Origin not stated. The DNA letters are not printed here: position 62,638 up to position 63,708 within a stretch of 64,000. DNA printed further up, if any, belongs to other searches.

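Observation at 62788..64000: Start of a YqeC/FdhD molybdenum-hydroxylase cofactor-maturation cluster running off the window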

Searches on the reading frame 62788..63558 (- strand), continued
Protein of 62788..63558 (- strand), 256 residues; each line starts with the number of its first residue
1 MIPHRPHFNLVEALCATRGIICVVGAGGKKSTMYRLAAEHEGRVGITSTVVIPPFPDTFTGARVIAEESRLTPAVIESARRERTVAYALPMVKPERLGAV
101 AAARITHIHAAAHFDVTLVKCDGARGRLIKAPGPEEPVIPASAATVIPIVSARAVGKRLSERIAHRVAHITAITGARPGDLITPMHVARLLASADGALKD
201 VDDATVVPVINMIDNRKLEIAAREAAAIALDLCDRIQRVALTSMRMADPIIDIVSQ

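Call 54: search_protein_families(library=ncbifam, proteins=[L066:10001-10738:+, L088:9992-10750:+, L008:8876-9985:+, L088:8880-9995:+, L001:6615-7481:+, L001:5732-6529:-, L088:8261-8851:+, L066:10925-11557:+, L077:10977-11474:-], max_evalue=0.001)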
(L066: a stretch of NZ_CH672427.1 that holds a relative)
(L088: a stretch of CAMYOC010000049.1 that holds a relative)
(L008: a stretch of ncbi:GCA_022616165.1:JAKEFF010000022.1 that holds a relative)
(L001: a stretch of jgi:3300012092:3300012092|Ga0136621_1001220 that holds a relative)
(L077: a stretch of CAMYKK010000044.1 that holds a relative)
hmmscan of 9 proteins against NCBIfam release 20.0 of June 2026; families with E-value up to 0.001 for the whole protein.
L066:10001-10738:+ (246 aa): 1 family
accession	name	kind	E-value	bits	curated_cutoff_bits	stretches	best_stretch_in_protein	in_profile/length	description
TIGR03172.2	TIGR03172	equivalog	1.6e-43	148.9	73.05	1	12-221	1-206/209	selenium cofactor biosynthesis protein YqeC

L088:9992-10750:+ (252 aa): 1 family
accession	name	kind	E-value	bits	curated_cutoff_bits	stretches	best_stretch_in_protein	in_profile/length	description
TIGR03172.2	TIGR03172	equivalog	2.7e-37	128.6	73.05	1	15-221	1-203/209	selenium cofactor biosynthesis protein YqeC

L008:8876-9985:+ (369 aa): 3 families
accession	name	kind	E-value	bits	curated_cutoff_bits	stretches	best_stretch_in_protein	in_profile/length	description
NF045728.1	glycosyl_F510_1955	equivalog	7e-22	77.9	175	2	235-356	73-175/246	F510_1955 family glycosylhydrolase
NF010237.0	PRK13684.1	equivalog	3.4e-05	23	326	0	265-306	131-169/334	photosynthesis system II assembly factor Ycf48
NF047818.1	LIC11996_lipo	equivalog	0.00091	18.4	350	0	236-304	344-419/422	LIC11996 family lipoprotein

L088:8880-9995:+ (371 aa): 2 families
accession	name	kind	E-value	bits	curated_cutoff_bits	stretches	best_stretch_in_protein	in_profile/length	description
NF045728.1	glycosyl_F510_1955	equivalog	6.2e-20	71.5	175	3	70-195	74-177/246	F510_1955 family glycosylhydrolase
NF010237.0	PRK13684.1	equivalog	3.4e-05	23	326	0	69-189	67-165/334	photosynthesis system II assembly factor Ycf48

L001:6615-7481:+ (288 aa): 2 families
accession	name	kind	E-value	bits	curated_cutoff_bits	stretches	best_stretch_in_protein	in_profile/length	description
NF001943.0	PRK00724.1-2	equivalog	1.2e-39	135.9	269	1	34-271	22-272/274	formate dehydrogenase accessory sulfurtransferase FdhD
TIGR00129.1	fdhD_narQ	equivalog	1.2e-38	132.9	140.9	1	35-271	2-235/237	formate dehydrogenase accessory sulfurtransferase FdhD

L001:5732-6529:- (265 aa): 7 families
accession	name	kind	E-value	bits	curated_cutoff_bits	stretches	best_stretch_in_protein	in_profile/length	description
TIGR01496.1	DHPS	equivalog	2e-93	312.8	162.6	1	1-255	3-254/258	dihydropteroate synthase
NF008625.0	PRK11613.1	equivalog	6.7e-74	248.5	455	1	1-255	18-268/282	dihydropteroate synthase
NF033502.0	Sul4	exception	5.7e-58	196.7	600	1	1-253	8-269/277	sulfonamide-resistant dihydropteroate synthase Sul4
NF000296.1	Sul3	exception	2.4e-36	125.7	475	1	1-253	5-256/263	sulfonamide-resistant dihydropteroate synthase Sul3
NF000295.1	Sul2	exception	1.2e-34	120.3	575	1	1-253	8-258/271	sulfonamide-resistant dihydropteroate synthase Sul2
NF000294.1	Sul1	exception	1.2e-25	90.9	600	1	1-252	4-255/278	sulfonamide-resistant dihydropteroate synthase Sul1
NF005719.0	PRK07535.1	domain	5.3e-05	22.5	259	1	24-174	28-163/268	methyltetrahydrofolate:corrinoid/iron-sulfur protein methyltransferase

L088:8261-8851:+ (196 aa): 5 families
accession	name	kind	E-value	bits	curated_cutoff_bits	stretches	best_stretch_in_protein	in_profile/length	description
TIGR02667.1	moaB_proteo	equivalog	1.5e-78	262.2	222.4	1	29-191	1-163/163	molybdenum cofactor biosynthesis protein B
NF002947.1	PRK03604.1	equivalog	1.7e-32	112.9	285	1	23-172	147-285/301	bifunctional molybdenum cofactor biosynthesis protein MoaC/MoaB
TIGR00177.1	molyb_syn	domain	2.6e-32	111.8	85.35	1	33-173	2-146/148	molybdenum cofactor synthesis domain-containing protein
NF006932.0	PRK09417.1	equivalog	2.6e-22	79.2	158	1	33-171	4-145/193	molybdopterin adenylyltransferase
NF001813.0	PRK00549.1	equivalog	0.00024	20.2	379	1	49-119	19-87/414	competence/damage-inducible protein A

L066:10925-11557:+ (210 aa): 22 families
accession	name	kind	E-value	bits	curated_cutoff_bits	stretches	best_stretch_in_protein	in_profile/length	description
TIGR02665.1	molyb_mobA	equivalog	5.5e-67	225.4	151.85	1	10-191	1-184/186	molybdenum cofactor guanylyltransferase MobA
NF011057.0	PRK14489.1-2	subfamily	1.3e-44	153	541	1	7-191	4-190/363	bifunctional molybdenum cofactor guanylyltransferase MobA/molybdopterin-guanine dinucleotide biosynthesis adaptor protein MobB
NF011058.0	PRK14489.1-3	exception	2e-33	115.5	820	1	9-201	8-207/382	molybdenum cofactor guanylyltransferase MobA, DUF3305 domain-containing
NF011056.0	PRK14489.1-1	equivalog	1.1e-27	97.1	379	1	7-193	3-190/363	bifunctional molybdenum cofactor guanylyltransferase MobA/molybdopterin-guanine dinucleotide biosynthesis adaptor protein MobB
NF002741.0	PRK02726.1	equivalog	1.9e-23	83.2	179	1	9-191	7-190/200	molybdenum cofactor guanylyltransferase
NF001457.0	PRK00317.1-3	equivalog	2.1e-20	73.1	164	1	11-196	3-194/200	molybdenum cofactor guanylyltransferase MobA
NF011059.0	PRK14490.1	equivalog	3.6e-16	59.3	354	1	10-197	181-367/374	bifunctional molybdenum cofactor guanylyltransferase MobA/molybdopterin-guanine dinucleotide biosynthesis adaptor protein MobB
NF001837.0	PRK00560.1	equivalog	4e-15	56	182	1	8-198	7-189/196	molybdenum cofactor guanylyltransferase MobA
NF001855.0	PRK00576.1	equivalog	9.6e-12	44.9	205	1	10-190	7-187/197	molybdenum cofactor guanylyltransferase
TIGR03310.1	matur_MocA_YgfJ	equivalog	2.3e-08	34.2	186.45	1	12-148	2-142/188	molybdenum cofactor cytidylyltransferase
NF011070.0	PRK14500.1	equivalog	4.9e-08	32.6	606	1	10-122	167-278/358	putative bifunctional molybdopterin-guanine dinucleotide biosynthesis protein MoaC/MobA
TIGR00454.1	TIGR00454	hypoth_equivalog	2.5e-07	30.7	174.7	1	12-55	3-47/183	TIGR00454 family protein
NF010932.0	PRK14352.1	equivalog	2.6e-07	29.7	611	1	11-132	8-137/488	bifunctional UDP-N-acetylglucosamine diphosphorylase/glucosamine-1-phosphate N-acetyltransferase GlmU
TIGR00453.1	ispD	equivalog_domain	2e-06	27.4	181.3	1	13-132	3-130/219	2-C-methyl-D-erythritol 4-phosphate cytidylyltransferase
NF010936.0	PRK14356.1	equivalog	2.6e-06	26.6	666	1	11-125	7-128/456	bifunctional UDP-N-acetylglucosamine diphosphorylase/glucosamine-1-phosphate N-acetyltransferase GlmU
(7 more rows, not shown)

L077:10977-11474:- (165 aa): 0 families

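Call 68: search_protein_representatives(protein=window:62788-63558:-)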
Query: 256 residues. Proteins with E-value up to 0.001 (for the whole library): 3209; up to 1e-10: 1067; up to 1e-30: 80. The best 150 are listed.
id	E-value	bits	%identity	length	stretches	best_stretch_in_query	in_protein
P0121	1.1e-63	232.0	52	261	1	9-254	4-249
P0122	7.3e-62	226.1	49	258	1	6-254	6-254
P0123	1.1e-61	225.4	50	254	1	10-254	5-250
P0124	6.9e-59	216.3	46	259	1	9-255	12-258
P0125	4.7e-58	213.6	48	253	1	7-249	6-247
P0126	7.5e-58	213.0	47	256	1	6-255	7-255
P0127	4.4e-55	203.9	46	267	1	8-254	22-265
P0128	8.9e-55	202.9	47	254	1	10-254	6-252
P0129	8.9e-55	202.9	45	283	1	9-252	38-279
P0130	7.5e-54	199.9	45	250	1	9-254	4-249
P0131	9.4e-54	199.5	47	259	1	9-254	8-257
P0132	1.2e-53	199.1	46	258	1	10-254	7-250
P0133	3.4e-53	197.7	45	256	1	2-254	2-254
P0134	4.1e-53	197.4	47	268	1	9-253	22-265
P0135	5.1e-52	193.9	42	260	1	11-255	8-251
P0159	3.4e-45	171.5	43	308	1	9-254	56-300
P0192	7.2e-33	131.2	44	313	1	20-254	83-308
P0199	4.1e-31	125.4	40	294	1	6-253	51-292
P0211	8.3e-28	114.6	46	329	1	9-203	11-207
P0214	4.4e-27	112.2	40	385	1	19-237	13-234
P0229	6.3e-25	105.2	36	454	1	10-252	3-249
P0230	1.4e-24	104.1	36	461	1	19-250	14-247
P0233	1.4e-23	100.8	38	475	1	10-231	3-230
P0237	3.9e-23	99.3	35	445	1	18-239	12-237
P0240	7.7e-23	98.4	32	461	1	16-253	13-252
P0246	4.3e-22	95.9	34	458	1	10-254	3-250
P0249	5.4e-22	95.6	32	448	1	15-253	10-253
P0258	1.4e-21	94.3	37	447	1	15-248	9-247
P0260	2.0e-21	93.7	38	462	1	10-252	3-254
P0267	3.9e-21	92.8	35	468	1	16-255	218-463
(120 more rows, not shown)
